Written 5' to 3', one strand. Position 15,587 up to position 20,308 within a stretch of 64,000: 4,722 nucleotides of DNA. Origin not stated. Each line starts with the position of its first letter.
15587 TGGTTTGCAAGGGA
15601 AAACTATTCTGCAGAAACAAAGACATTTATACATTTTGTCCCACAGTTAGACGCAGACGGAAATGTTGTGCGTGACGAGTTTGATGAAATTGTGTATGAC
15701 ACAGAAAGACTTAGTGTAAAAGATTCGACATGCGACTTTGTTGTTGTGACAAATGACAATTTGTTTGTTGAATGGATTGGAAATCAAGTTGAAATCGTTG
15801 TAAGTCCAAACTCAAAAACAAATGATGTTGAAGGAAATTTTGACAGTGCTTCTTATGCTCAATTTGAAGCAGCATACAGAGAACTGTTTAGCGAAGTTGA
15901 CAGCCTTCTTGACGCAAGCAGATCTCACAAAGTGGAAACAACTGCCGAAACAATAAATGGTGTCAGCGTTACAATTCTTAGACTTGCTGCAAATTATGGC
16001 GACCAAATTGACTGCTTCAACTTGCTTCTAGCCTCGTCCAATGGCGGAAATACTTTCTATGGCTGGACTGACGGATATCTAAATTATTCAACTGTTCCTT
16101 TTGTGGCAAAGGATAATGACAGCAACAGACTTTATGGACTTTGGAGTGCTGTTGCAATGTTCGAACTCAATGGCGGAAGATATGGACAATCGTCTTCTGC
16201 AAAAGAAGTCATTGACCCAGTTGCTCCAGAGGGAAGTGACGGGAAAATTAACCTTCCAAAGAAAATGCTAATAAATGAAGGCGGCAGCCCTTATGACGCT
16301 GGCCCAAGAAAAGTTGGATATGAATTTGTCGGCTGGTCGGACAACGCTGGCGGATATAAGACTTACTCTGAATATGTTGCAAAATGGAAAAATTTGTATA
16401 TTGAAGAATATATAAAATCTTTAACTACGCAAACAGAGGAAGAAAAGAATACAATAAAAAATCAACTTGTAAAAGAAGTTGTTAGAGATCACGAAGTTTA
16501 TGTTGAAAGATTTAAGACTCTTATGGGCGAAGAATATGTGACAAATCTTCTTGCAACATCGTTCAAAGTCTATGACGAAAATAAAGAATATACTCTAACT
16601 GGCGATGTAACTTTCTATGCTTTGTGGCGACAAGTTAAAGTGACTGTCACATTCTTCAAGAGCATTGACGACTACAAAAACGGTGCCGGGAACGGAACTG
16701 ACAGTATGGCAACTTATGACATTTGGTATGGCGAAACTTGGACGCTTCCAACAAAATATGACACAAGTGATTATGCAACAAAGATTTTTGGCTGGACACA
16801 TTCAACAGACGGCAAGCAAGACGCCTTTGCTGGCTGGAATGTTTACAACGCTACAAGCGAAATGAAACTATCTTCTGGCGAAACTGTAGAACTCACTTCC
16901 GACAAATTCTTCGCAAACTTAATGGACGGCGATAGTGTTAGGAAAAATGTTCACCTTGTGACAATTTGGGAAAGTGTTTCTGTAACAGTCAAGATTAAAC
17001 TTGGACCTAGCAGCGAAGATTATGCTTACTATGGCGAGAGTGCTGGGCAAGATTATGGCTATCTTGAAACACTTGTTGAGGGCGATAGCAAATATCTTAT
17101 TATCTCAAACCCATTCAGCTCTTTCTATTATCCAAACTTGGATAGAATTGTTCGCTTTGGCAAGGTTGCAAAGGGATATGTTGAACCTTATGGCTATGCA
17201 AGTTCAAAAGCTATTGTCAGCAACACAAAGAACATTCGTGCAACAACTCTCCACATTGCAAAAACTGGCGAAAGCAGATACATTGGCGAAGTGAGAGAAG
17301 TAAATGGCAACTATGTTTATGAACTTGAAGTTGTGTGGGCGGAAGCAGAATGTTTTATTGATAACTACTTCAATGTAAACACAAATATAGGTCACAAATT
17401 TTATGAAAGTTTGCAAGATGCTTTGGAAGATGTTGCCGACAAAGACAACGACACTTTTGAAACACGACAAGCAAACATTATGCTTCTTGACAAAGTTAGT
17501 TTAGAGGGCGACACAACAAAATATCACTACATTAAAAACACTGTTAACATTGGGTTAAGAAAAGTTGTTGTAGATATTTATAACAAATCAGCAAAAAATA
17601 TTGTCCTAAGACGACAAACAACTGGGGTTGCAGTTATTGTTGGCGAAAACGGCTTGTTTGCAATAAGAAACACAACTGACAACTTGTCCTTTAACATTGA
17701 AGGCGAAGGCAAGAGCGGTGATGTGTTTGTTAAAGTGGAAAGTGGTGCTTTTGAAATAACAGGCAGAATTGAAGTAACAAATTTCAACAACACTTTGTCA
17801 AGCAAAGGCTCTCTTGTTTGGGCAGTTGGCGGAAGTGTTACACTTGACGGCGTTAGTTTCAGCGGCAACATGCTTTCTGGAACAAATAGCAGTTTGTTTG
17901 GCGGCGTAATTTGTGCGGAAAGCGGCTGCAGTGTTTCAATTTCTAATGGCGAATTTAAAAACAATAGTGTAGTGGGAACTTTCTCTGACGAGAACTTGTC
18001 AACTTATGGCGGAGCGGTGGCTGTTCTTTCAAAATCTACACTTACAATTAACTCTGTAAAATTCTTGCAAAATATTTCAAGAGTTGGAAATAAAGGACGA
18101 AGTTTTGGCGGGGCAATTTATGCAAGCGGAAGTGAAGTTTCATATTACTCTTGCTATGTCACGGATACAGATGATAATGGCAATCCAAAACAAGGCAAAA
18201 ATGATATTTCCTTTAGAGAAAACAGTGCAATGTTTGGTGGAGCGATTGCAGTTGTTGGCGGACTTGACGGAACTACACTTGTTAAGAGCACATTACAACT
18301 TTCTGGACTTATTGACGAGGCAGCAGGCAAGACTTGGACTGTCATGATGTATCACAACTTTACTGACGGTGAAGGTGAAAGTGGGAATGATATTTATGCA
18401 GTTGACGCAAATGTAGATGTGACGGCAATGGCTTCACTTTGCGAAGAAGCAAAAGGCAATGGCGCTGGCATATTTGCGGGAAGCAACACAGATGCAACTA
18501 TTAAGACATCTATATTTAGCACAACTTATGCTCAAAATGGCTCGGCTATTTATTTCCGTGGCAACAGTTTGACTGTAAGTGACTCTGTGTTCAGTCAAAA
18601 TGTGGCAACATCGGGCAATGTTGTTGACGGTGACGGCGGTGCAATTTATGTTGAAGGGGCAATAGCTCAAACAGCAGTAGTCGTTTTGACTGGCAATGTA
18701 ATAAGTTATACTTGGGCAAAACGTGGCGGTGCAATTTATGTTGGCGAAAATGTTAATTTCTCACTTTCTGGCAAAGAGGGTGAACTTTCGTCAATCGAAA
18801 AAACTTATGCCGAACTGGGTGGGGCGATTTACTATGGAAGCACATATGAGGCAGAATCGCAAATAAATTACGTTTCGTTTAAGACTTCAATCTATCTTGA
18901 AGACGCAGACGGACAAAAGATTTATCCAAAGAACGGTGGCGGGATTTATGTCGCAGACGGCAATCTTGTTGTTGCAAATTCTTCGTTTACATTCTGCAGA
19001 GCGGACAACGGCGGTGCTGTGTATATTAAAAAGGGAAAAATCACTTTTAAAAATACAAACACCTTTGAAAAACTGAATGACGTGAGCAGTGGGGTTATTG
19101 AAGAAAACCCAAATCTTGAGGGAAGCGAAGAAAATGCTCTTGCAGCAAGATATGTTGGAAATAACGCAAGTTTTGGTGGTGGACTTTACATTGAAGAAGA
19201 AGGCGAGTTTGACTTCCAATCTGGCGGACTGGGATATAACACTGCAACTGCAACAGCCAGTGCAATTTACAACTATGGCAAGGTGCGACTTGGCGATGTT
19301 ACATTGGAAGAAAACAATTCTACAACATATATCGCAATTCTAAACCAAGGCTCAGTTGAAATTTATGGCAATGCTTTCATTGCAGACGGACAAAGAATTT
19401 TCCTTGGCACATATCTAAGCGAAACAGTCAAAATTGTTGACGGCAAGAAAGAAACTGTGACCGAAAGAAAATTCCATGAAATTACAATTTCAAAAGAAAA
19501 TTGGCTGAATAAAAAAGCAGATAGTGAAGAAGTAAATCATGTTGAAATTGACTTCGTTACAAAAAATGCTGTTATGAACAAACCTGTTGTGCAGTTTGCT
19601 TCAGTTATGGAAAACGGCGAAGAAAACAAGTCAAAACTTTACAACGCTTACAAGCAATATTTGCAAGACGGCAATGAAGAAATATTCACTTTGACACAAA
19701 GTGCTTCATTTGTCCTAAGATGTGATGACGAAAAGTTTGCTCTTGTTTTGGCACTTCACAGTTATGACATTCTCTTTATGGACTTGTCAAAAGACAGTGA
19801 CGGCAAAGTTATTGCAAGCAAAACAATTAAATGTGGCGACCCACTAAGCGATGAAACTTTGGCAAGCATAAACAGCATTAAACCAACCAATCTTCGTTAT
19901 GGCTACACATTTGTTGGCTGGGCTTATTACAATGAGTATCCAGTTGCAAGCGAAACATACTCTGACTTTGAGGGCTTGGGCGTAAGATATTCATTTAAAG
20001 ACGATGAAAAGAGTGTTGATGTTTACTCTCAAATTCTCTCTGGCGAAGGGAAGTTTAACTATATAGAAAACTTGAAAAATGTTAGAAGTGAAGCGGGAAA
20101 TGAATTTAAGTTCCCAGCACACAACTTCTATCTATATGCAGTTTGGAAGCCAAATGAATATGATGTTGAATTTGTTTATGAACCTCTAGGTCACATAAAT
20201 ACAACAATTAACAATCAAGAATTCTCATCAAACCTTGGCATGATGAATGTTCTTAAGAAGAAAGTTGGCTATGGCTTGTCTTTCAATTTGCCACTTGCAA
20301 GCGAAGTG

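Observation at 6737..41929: One 35.2-kb ORF encoding an 11,730-aa modular surface giant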

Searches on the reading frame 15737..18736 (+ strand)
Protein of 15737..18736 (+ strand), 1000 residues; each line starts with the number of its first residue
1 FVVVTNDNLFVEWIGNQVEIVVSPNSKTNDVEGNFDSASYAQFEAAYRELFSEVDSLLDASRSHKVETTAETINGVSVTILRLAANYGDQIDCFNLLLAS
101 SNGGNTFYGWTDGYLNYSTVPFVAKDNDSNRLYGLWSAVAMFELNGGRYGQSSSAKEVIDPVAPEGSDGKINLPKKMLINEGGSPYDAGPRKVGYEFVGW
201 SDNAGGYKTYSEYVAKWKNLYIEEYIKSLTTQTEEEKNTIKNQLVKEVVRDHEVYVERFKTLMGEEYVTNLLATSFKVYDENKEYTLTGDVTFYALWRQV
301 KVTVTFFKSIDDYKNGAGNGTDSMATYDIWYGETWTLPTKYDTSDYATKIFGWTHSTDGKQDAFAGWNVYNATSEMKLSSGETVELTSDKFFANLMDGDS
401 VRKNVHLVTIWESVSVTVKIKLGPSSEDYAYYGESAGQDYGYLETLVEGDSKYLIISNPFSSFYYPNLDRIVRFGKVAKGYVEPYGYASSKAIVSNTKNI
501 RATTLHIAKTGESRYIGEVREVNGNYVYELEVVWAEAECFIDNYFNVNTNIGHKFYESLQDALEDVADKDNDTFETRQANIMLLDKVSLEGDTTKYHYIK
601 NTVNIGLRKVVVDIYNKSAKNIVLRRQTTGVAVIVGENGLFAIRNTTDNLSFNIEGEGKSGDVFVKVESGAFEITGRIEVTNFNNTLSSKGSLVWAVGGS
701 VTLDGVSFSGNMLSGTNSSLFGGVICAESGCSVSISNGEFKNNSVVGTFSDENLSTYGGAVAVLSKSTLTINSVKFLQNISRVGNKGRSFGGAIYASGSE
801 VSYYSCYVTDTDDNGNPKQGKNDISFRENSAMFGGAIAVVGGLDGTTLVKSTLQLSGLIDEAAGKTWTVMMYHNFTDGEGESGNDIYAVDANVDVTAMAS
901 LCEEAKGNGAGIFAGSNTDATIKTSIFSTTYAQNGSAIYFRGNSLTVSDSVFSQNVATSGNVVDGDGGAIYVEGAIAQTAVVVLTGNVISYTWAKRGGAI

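Call 6: search_protein_families(library=pfam, max_evalue=0.01, proteins=[window:15737-18736:+])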
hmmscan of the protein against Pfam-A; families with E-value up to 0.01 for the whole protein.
window:15737-18736:+ (1000 aa): 1 family
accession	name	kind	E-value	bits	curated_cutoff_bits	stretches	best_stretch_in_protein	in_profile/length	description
PF02415.23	Chlam_PMP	-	2.9e-06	27.4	20.6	0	950-972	2-18/19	Chlamydia polymorphic membrane protein (Chlamydia_PMP) repeat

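Call 51: search_protein_families(library=ncbifam, max_evalue=0.01, proteins=[window:15737-18736:+])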
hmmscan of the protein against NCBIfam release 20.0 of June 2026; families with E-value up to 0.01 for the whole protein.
window:15737-18736:+ (1000 aa): 1 family
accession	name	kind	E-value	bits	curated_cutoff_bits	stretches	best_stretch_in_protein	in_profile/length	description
TIGR01376.1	POMP_repeat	repeat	0.00021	21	15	0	822-840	3-22/28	polymorphic outer membrane protein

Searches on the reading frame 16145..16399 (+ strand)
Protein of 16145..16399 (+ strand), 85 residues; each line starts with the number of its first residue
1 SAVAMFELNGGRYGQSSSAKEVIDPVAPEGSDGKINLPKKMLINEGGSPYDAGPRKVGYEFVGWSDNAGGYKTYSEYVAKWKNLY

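Call 79: search_protein_families(library=pfam, max_evalue=0.1, proteins=[window:16145-16399:+])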
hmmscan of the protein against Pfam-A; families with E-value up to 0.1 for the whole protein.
window:16145-16399:+ (85 aa): 2 families
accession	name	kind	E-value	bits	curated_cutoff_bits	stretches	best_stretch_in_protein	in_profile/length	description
PF09479.16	Flg_new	-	0.0009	19.7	27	1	52-76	26-50/65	Listeria-Bacteroides repeat domain (List_Bact_rpt)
PF18998.6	Flg_new_2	-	0.028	14.8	23.6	1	57-73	33-49/73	Divergent InlB B-repeat domain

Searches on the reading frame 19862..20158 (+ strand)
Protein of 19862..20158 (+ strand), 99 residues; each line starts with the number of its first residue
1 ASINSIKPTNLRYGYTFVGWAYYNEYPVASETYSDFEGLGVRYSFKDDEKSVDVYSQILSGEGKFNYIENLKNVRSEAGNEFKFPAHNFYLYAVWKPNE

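Call 79: search_protein_families(library=pfam, max_evalue=0.1, proteins=[window:19862-20158:+])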
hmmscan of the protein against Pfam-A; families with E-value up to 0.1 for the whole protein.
window:19862-20158:+ (99 aa): 0 families
